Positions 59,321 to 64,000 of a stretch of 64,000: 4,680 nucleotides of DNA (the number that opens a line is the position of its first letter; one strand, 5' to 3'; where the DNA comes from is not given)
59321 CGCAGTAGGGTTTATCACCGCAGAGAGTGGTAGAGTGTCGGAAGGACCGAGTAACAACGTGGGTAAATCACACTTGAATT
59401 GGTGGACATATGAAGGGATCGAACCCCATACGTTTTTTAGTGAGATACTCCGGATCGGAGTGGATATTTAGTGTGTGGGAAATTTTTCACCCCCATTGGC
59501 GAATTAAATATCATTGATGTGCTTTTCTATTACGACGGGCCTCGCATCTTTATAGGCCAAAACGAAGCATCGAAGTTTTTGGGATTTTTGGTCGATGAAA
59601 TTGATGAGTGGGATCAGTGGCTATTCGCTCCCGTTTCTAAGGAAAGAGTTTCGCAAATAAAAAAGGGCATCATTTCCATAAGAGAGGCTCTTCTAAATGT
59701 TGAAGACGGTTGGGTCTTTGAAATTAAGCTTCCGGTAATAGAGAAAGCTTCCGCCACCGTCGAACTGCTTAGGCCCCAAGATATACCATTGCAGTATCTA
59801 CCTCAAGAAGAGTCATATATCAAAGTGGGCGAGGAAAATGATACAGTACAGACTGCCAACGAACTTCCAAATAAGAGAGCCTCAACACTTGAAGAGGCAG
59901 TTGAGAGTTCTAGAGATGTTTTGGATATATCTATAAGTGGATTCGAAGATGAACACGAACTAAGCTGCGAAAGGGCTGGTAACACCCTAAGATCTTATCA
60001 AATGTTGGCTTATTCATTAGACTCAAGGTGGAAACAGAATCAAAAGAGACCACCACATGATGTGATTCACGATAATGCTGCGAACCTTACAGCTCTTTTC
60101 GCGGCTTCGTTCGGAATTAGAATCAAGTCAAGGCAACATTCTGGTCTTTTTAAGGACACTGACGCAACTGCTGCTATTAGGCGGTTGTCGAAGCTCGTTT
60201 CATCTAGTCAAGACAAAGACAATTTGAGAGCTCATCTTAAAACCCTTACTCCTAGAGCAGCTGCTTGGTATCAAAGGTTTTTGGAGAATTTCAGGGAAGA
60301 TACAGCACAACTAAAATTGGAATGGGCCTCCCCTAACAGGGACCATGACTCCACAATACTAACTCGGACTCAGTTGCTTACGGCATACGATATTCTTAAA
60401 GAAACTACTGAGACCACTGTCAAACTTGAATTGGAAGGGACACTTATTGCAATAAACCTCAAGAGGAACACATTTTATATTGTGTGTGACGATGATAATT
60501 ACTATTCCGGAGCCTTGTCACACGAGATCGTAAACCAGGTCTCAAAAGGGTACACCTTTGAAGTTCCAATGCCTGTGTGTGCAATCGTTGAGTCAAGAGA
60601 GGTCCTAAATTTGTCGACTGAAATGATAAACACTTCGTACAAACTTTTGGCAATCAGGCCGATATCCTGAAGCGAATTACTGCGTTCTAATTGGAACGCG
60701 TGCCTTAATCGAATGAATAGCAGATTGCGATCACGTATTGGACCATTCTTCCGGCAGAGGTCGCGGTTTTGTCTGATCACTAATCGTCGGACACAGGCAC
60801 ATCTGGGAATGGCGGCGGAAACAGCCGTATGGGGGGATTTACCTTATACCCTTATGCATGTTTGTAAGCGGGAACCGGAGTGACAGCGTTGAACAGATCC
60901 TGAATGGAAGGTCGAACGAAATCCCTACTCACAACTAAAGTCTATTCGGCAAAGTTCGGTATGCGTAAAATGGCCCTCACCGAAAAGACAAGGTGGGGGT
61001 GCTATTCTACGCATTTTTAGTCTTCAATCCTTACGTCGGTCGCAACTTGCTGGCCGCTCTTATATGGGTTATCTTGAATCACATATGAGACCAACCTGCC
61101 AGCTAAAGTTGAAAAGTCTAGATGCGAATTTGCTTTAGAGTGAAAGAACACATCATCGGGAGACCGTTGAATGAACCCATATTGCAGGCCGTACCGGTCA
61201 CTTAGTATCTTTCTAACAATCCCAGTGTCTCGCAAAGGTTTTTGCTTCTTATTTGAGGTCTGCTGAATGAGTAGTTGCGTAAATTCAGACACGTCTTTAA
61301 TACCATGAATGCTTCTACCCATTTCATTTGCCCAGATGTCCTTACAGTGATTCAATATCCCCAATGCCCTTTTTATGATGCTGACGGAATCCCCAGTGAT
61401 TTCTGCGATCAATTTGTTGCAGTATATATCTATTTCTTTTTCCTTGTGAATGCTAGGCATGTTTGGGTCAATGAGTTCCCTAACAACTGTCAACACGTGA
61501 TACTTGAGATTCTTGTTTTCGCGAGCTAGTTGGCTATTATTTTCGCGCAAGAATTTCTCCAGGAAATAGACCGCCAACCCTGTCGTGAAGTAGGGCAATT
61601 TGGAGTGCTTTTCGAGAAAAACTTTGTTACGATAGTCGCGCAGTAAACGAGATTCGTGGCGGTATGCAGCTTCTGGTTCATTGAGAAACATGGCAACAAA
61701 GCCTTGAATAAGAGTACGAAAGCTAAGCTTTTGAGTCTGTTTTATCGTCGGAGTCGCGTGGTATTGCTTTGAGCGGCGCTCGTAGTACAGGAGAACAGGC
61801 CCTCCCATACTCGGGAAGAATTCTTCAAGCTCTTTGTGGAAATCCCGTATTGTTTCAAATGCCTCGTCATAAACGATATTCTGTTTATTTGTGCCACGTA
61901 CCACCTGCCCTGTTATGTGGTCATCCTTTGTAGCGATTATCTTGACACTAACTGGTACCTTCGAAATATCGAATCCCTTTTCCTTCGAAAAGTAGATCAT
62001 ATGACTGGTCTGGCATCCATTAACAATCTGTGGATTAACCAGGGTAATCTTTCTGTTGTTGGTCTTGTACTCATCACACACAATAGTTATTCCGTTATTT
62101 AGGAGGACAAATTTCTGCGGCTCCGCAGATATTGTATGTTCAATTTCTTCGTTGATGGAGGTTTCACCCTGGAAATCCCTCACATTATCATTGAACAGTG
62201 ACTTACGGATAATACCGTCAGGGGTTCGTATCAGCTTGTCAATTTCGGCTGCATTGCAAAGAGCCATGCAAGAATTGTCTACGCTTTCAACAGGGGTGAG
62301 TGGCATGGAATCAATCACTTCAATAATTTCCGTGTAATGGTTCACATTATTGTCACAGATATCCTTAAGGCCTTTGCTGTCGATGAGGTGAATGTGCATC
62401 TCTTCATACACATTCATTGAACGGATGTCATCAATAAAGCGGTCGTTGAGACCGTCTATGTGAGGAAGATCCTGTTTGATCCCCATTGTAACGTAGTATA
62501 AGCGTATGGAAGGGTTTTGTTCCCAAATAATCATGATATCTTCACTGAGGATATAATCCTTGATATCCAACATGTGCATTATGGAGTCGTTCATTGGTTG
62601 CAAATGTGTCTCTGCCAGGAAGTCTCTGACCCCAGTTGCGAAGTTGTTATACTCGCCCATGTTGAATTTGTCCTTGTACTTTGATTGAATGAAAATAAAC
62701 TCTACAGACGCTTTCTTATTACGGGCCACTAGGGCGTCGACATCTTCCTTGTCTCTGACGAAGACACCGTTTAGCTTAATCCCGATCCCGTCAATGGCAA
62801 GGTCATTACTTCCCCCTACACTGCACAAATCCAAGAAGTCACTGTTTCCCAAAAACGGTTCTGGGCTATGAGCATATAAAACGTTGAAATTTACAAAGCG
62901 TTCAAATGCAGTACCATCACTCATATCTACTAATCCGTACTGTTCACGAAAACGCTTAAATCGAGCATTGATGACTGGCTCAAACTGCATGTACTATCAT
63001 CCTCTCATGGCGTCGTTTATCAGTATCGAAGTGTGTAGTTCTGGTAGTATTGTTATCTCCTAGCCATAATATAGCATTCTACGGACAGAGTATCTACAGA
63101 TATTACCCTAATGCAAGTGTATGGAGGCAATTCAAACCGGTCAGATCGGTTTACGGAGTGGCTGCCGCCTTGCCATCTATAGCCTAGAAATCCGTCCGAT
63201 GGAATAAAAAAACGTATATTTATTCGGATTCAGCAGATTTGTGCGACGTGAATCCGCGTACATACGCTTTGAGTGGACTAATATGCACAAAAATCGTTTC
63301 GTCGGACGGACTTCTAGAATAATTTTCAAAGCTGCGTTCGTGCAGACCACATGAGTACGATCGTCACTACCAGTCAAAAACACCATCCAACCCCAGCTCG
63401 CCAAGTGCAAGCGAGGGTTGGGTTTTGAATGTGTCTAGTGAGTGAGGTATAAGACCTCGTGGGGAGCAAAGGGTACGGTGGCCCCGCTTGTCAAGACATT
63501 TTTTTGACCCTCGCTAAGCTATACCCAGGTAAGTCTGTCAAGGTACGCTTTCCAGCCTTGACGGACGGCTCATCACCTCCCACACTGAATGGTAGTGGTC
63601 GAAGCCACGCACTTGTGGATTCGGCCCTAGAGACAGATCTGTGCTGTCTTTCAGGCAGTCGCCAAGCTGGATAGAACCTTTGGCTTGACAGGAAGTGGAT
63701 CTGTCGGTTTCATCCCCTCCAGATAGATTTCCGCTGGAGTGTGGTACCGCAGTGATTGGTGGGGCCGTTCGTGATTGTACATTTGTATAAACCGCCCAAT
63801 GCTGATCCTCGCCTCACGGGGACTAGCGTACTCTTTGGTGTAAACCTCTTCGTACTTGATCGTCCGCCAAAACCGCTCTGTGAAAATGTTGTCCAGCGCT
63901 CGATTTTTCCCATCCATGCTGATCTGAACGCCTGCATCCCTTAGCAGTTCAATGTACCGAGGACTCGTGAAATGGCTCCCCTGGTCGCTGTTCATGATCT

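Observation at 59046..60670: Unassignable, translationally coupled two-gene cassette between a Type I R-M system and an AIPR abortive-infection gene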

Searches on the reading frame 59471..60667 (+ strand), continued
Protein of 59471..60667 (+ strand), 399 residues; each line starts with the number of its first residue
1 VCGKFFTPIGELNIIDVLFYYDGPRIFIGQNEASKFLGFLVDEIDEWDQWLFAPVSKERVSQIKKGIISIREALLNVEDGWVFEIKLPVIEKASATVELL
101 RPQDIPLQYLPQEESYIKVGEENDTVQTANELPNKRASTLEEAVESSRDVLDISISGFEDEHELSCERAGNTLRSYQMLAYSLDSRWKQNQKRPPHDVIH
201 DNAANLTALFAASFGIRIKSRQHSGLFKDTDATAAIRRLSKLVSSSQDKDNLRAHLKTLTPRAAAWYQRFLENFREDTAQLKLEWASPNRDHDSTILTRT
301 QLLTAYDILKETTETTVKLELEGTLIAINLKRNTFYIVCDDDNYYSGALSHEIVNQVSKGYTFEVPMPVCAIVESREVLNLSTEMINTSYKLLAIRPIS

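Call 53: get_annotated_region(hit=H4, flank=4000)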
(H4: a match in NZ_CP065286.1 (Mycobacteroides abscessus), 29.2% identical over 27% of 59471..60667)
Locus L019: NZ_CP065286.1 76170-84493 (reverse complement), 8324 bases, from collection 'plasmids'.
description: Mycobacteroides abscessus subsp. abscessus strain GD21 plasmid pGD21-2, complete sequence
organism: Mycobacteroides abscessus (NCBI taxid 1185650)
taxonomy: Bacteria; Actinomycetota; Actinomycetes; Mycobacteriales; Mycobacteriaceae; Mycobacteroides; Mycobacteroides abscessus
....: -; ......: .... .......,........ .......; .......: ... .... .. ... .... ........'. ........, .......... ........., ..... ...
typing (MOB-suite, as given by PLSDB): non-mobilizable
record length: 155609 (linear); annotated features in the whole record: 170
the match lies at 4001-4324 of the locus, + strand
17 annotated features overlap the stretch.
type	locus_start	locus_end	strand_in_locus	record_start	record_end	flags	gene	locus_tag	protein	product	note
CDS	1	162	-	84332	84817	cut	-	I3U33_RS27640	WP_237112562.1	hypothetical protein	-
CDS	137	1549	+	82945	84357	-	-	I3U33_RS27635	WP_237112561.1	hypothetical protein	-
CDS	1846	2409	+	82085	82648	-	-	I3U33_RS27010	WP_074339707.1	hypothetical protein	-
CDS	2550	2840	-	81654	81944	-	-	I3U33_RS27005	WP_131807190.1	hypothetical protein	-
CDS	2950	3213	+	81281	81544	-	-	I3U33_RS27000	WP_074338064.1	hypothetical protein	-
CDS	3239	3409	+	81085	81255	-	-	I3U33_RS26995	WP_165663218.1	hypothetical protein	-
CDS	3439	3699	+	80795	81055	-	-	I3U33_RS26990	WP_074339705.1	hypothetical protein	-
CDS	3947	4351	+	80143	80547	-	-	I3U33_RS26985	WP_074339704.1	DUF6575 domain-containing protein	-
CDS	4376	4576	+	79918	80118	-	-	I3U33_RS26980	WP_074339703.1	hypothetical protein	-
CDS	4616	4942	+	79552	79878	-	-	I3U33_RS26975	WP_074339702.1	hypothetical protein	-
CDS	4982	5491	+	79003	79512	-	-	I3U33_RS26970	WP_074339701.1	hypothetical protein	-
CDS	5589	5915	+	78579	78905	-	-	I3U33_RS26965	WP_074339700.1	hypothetical protein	-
CDS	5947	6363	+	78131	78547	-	-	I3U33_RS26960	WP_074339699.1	hypothetical protein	-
CDS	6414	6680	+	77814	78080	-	-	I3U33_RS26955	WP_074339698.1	hypothetical protein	-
CDS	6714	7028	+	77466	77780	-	-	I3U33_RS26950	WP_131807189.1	hypothetical protein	-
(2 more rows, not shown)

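Call 57: search_protein_families(library=padloc, proteins=[L017:4980-6191:+, L018:4977-6194:+, L016:7980-9254:+, L017:4557-4967:+, L018:4564-4977:+, L016:7547-7987:+, L019:3947-4348:+, P0005, P0011], max_evalue=1)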
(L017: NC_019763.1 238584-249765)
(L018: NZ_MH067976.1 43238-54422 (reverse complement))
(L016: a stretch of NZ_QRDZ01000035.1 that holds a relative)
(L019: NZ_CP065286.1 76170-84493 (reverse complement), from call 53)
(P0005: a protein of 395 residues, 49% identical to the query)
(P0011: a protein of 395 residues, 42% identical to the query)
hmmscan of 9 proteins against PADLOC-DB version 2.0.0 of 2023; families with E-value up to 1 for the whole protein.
L017:4980-6191:+ (404 aa): 0 families

L018:4977-6194:+ (406 aa): 5 families
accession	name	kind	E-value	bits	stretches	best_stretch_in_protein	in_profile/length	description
PDLC04749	PDC-M63B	-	1.4e-08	32.2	1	166-281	77-191/309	-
PDLC04750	PDC-M63B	-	5.2e-07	27.2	1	165-324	82-243/313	-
PDLC04747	PDC-M63B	-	1.1e-05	22.8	1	167-286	81-199/309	-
PDLC04024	PD-T4-10_B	-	6e-05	20.6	1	21-124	24-121/353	-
PDLC04748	PDC-M63B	-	0.00096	16.1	1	216-400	129-310/326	-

L016:7980-9254:+ (425 aa): 4 families
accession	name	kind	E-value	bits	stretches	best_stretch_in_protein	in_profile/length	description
PDLC04749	PDC-M63B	-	2.7e-10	37.8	1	171-419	54-306/309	-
PDLC04747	PDC-M63B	-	6.8e-10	36.7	1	175-418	61-308/309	-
PDLC04024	PD-T4-10_B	-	5.7e-07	27.3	1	18-116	22-117/353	-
PDLC04748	PDC-M63B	-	3.4e-05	20.9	1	219-422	108-313/326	-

L017:4557-4967:+ (137 aa): 1 family
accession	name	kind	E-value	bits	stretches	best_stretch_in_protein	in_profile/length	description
PDLC04023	PD-T4-10_A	-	9.3e-05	20.2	1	10-91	24-107/148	-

L018:4564-4977:+ (138 aa): 0 families

L016:7547-7987:+ (147 aa): 1 family
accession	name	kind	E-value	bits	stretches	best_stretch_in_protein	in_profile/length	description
PDLC04023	PD-T4-10_A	-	0.00014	19.6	1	19-139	24-143/148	-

L019:3947-4348:+ (134 aa): 2 families
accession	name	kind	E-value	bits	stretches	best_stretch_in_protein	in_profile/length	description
PDLC04024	PD-T4-10_B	-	1.8e-12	45.4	1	19-130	13-122/353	-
PDLC04888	PDC-S06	-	0.087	8.9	1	46-87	12-53/851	-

P0005 (395 aa): 3 families
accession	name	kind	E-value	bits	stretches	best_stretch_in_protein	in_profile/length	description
PDLC04024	PD-T4-10_B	-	2.3e-14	51.6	1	19-116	24-120/353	-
PDLC04747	PDC-M63B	-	1.6e-07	28.9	1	212-390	134-308/309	-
PDLC04749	PDC-M63B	-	4.2e-05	20.8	1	215-391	134-306/309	-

P0011 (395 aa): 3 families
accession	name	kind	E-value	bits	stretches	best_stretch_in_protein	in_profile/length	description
PDLC04747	PDC-M63B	-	1.9e-12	45.1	1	206-393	129-308/309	-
PDLC04024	PD-T4-10_B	-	1.1e-09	36.2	1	10-134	15-138/353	-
PDLC04749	PDC-M63B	-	9.3e-06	22.9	1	212-393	132-305/309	-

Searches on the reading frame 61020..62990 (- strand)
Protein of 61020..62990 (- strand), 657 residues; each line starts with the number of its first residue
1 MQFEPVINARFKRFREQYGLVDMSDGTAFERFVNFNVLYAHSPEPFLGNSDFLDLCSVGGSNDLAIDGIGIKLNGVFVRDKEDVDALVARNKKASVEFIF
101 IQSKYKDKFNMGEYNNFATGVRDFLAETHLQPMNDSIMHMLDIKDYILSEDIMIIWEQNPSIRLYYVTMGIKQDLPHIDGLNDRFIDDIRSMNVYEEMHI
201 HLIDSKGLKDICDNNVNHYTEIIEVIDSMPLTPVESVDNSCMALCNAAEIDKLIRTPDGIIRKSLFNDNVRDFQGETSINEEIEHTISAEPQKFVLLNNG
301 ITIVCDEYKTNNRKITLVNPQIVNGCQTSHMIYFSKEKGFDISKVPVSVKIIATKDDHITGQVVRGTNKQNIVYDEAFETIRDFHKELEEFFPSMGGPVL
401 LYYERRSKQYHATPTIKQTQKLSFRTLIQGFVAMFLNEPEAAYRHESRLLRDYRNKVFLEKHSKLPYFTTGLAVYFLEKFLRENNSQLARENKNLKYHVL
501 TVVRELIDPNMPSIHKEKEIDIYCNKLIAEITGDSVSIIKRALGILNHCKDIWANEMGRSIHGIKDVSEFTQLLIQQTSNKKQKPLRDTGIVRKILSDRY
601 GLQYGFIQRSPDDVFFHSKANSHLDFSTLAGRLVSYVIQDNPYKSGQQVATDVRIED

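Call 4: search_protein_families(library=pfam, proteins=[window:61020-62990:-], max_evalue=1)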
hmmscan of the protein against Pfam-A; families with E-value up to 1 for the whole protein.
window:61020-62990:- (657 aa): 3 families
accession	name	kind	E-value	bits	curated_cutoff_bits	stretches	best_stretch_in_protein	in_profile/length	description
PF10592.14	AIPR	-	5.2e-47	161.5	25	1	266-533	1-298/308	AIPR protein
PF00313.28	CSD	-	0.00039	20.7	27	1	603-653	13-63/66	'Cold-shock' DNA-binding domain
PF00901.23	Orbi_VP5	-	0.14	11.1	27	1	402-458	396-452/506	Orbivirus outer capsid protein VP5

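Call 5: search_protein_families(library=padloc, proteins=[window:61020-62990:-], max_evalue=1)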
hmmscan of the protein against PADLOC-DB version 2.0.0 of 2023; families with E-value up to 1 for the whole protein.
window:61020-62990:- (657 aa): 3 families
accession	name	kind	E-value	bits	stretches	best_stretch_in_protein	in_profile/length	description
PDLC02357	AbiU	-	3.1e-107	358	1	6-542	5-510/537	AbiU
PDLC02207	MzaE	-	2.5e-08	31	1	265-392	244-386/598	-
PDLC02916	CSD_V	-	0.014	13.3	1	604-642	15-53/64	-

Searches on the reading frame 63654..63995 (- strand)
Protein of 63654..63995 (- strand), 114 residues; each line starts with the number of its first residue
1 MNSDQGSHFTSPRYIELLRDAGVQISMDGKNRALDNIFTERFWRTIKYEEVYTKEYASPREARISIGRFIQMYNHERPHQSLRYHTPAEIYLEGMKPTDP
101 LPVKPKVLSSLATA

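Call 69: search_protein_families(library=pfam, proteins=[window:63654-63995:-], max_evalue=0.001)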
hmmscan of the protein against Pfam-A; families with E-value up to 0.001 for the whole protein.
window:63654-63995:- (114 aa): 2 families
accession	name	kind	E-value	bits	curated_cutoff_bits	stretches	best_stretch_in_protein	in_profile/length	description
PF13683.12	rve_3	-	3.6e-17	62.3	26.5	1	22-87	2-67/67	Integrase core domain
PF13333.12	rve_2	-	3.2e-07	30.8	22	1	40-89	1-50/56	Integrase core domain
